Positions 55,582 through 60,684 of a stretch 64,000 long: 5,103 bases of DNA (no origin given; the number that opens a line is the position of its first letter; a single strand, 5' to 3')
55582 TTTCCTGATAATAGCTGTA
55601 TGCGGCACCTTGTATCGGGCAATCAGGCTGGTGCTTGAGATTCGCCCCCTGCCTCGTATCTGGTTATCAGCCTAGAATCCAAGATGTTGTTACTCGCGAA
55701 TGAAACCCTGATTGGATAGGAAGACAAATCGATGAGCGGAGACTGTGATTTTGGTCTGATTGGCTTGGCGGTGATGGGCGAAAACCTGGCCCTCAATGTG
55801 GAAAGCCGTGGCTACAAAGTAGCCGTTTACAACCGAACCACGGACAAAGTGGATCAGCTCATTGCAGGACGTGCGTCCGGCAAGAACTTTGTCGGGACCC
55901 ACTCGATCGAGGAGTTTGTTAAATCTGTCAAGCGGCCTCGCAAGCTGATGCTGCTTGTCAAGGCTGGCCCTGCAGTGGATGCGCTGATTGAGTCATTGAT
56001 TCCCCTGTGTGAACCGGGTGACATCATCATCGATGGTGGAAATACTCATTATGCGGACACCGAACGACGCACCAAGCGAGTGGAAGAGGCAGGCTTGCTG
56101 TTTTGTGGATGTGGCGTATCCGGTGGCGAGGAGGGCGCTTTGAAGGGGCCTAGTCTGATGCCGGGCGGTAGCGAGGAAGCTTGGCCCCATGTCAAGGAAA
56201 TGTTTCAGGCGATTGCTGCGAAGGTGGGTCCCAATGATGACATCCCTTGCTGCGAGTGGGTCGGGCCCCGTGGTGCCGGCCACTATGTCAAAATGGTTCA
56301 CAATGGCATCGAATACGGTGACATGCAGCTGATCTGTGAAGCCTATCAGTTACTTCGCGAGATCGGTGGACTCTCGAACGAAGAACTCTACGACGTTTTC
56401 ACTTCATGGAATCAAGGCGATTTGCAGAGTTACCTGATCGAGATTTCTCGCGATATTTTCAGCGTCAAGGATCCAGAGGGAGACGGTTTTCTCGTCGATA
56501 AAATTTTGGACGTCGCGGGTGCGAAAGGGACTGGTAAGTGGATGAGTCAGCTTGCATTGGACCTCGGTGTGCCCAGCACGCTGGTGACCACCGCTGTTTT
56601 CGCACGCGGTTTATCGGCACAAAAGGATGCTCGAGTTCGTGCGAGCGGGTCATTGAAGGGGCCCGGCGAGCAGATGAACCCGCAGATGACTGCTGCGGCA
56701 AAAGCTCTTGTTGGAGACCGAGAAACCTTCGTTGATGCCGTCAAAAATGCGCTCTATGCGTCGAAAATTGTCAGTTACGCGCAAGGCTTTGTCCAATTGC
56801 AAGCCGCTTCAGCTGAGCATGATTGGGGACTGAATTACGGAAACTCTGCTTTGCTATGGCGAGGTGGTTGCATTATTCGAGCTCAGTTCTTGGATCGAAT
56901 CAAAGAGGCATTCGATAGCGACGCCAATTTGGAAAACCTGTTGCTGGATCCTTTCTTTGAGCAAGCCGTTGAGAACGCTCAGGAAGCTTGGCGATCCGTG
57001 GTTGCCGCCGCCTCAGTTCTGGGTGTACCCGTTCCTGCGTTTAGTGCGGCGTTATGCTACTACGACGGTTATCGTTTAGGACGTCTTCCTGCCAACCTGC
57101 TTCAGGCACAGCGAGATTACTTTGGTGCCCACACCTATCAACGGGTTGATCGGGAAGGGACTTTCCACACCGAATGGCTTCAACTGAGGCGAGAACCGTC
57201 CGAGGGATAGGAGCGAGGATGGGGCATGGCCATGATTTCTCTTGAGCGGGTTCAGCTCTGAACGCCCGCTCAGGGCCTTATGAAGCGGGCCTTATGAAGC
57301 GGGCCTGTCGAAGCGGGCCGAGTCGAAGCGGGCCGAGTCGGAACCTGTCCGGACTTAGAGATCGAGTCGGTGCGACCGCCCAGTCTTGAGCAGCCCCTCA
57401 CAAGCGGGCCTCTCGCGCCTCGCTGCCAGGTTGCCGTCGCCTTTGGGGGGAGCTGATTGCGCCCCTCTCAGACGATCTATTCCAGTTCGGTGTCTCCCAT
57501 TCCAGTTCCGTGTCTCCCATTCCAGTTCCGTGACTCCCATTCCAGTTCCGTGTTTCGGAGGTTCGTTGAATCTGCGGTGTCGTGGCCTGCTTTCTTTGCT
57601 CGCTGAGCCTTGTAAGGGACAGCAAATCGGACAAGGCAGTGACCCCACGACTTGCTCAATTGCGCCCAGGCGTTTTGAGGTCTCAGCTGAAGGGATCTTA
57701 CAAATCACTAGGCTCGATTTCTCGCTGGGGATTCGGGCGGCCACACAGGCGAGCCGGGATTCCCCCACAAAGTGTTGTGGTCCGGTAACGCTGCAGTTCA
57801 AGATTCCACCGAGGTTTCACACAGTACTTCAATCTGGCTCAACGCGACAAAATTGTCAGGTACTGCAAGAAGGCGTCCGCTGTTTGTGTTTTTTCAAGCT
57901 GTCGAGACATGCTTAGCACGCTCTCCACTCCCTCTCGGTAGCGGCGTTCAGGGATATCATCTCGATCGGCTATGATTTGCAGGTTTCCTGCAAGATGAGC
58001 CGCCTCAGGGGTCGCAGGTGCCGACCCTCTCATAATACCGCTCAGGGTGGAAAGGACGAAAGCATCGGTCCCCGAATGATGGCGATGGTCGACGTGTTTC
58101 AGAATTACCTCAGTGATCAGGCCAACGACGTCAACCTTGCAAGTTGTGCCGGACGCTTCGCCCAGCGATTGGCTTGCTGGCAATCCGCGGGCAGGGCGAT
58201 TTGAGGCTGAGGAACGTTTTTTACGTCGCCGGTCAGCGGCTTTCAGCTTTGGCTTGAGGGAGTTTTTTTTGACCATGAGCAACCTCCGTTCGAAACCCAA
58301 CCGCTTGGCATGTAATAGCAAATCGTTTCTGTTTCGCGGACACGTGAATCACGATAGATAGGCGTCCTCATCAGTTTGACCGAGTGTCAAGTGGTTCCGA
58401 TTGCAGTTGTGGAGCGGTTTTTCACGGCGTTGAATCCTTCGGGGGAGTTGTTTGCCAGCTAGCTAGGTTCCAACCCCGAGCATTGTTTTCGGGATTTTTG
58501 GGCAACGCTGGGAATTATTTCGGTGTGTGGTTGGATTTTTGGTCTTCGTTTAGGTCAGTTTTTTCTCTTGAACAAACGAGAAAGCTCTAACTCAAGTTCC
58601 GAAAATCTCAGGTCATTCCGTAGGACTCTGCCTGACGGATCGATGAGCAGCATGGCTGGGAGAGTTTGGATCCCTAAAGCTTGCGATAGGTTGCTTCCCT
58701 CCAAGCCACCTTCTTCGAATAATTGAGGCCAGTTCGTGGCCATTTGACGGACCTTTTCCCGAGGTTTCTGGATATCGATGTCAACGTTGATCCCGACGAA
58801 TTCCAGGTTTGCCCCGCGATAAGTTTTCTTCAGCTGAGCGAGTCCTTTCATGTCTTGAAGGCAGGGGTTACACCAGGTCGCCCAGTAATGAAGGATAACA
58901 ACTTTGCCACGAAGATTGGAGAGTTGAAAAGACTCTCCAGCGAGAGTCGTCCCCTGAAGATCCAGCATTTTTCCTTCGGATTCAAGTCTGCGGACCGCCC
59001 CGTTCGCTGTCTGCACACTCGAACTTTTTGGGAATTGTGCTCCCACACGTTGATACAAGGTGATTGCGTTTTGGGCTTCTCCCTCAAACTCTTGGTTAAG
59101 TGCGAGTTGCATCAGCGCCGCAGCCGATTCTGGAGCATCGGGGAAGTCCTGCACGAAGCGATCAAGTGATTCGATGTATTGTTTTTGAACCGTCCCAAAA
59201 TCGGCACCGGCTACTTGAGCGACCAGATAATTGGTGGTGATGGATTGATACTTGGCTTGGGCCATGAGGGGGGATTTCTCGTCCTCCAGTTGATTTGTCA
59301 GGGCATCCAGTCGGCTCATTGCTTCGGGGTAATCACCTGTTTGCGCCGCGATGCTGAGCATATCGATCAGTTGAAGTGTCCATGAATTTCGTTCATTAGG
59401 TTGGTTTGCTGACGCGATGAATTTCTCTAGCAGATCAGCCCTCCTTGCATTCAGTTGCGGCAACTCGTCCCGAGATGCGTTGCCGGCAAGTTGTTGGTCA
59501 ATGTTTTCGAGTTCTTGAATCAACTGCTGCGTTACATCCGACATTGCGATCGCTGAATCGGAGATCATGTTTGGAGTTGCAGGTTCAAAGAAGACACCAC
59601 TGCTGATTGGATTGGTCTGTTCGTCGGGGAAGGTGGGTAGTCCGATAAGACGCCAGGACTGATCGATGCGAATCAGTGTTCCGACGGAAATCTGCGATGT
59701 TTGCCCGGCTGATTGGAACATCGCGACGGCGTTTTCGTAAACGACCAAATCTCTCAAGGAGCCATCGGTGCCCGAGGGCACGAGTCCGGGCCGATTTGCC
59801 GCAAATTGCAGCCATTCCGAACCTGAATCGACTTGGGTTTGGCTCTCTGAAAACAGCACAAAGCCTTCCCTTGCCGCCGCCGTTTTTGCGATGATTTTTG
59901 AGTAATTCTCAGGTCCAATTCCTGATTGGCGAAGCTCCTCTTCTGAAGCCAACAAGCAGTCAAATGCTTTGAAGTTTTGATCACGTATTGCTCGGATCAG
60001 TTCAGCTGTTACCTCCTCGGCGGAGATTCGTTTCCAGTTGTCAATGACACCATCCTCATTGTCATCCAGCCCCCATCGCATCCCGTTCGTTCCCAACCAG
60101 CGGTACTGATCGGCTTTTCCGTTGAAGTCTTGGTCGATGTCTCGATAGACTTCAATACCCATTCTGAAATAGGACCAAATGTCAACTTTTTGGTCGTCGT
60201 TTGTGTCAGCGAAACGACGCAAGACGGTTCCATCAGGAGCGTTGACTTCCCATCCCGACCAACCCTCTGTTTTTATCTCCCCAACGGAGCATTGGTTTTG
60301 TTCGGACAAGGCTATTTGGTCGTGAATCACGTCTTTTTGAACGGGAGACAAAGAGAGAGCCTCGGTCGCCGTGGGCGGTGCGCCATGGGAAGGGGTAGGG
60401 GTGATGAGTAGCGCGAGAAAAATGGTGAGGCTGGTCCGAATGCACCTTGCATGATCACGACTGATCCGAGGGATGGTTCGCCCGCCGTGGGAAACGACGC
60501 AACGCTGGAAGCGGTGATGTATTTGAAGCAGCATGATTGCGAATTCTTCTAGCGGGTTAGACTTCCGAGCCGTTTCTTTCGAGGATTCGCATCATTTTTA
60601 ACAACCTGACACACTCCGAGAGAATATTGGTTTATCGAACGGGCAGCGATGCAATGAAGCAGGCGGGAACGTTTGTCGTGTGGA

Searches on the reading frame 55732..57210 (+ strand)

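Call 53: search_protein_families(library=pfam, proteins=[window:55732-57210:+], max_evalue=0.01)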
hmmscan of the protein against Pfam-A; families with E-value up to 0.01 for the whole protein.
window:55732-57210:+ (492 aa): 2 families
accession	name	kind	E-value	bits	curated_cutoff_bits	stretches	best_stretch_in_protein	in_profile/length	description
PF00393.24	6PGD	-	2.5e-127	424.7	27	1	183-482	1-290/290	6-phosphogluconate dehydrogenase, C-terminal domain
PF03446.21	NAD_binding_2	-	4.9e-49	166.9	21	1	7-165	2-156/161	NAD binding domain of 6-phosphogluconate dehydrogenase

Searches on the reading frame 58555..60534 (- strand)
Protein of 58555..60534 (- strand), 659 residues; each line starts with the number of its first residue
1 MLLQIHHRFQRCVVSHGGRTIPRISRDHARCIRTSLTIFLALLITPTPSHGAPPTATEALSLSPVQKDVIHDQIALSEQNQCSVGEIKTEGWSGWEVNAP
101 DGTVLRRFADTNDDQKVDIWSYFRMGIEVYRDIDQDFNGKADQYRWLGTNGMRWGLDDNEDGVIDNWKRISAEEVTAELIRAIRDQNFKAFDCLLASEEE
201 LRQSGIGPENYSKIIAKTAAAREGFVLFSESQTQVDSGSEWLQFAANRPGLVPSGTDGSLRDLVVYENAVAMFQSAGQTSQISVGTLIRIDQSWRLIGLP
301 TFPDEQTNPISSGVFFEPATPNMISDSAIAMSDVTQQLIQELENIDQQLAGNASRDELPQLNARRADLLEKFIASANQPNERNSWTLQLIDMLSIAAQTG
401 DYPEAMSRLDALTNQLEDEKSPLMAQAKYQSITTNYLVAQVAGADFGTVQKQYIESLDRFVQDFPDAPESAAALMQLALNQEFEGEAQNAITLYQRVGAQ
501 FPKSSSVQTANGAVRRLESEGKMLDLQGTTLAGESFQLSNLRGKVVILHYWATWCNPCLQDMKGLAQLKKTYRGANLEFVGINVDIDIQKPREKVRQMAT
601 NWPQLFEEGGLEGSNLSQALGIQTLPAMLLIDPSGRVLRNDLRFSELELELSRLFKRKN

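Call 53: search_protein_families(library=pfam, proteins=[window:58555-60534:-], max_evalue=0.01)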
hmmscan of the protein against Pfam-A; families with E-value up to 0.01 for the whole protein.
window:58555-60534:- (659 aa): 8 families
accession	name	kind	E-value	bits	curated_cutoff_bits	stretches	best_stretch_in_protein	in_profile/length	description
PF00578.27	AhpC-TSA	-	1.6e-13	51.1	26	1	523-637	5-121/124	AhpC/TSA family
PF13905.12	Thioredoxin_8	-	1.7e-13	51.1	27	1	543-637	1-94/94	Thioredoxin-like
PF08534.16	Redoxin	-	1.9e-12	47.6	26.6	1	518-641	10-132/148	Redoxin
PF13174.12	TPR_6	-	6.2e-06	27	26.3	1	473-504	2-33/33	Tetratricopeptide repeat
PF00085.26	Thioredoxin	-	5.9e-05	23.5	23.5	1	542-592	16-66/103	Thioredoxin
PF00255.25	GSHPx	-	0.0023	17.9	27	1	524-582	2-59/108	Glutathione peroxidase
PF13098.12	Thioredoxin_2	-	0.0025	18.5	27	1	542-636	4-86/104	Thioredoxin-like domain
PF13428.12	TPR_14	-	0.0046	18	23.5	0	472-508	2-38/44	Tetratricopeptide repeat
